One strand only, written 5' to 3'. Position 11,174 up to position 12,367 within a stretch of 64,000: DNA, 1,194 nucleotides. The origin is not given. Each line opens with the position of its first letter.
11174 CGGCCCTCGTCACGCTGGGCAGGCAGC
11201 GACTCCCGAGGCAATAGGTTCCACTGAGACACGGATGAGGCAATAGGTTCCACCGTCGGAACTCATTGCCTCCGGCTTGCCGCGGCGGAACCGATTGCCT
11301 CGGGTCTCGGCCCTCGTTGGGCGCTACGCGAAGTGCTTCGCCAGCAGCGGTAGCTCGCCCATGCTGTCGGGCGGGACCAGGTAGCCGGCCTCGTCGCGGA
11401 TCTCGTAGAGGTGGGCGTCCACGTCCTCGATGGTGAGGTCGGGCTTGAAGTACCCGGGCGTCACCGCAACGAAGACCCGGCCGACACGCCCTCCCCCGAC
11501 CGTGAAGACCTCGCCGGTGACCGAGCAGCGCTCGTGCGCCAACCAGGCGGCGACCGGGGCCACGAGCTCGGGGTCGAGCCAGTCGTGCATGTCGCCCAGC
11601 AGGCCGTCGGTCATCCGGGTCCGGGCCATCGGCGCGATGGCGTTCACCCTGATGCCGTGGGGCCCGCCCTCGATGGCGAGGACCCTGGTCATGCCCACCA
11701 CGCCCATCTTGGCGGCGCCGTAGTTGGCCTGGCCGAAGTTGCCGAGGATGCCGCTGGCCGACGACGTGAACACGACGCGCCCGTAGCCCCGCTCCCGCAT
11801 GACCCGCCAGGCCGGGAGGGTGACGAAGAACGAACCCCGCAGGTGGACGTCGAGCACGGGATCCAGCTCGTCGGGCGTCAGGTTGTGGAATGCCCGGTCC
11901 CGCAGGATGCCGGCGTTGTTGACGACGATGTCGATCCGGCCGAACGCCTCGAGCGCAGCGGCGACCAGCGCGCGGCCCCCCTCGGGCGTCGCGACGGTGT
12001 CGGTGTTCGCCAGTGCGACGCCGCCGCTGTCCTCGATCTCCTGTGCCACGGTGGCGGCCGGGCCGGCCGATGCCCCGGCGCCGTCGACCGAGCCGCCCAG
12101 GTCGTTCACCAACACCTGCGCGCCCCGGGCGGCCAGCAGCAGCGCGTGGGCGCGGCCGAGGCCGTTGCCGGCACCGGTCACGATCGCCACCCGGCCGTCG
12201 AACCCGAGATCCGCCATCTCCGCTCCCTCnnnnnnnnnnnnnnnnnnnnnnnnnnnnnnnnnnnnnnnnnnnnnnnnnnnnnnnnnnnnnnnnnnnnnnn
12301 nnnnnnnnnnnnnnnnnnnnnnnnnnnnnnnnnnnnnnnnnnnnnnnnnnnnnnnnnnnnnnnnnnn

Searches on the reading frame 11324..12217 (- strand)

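Call 51: search_protein_families(library=pfam, proteins=[window:11324-12217:-], max_evalue=0.0001)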
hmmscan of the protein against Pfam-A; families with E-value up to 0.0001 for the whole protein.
window:11324-12217:- (297 aa): 3 families
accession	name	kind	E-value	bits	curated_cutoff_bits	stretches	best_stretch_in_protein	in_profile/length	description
PF00106.31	adh_short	-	5.3e-42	144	26.6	1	9-203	1-187/195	short chain dehydrogenase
PF13561.12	adh_short_C2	-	1.3e-37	130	27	1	15-243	1-234/236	Enoyl-(Acyl carrier protein) reductase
PF08659.16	KR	-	6.8e-17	62.4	22.6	1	12-170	4-153/180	KR domain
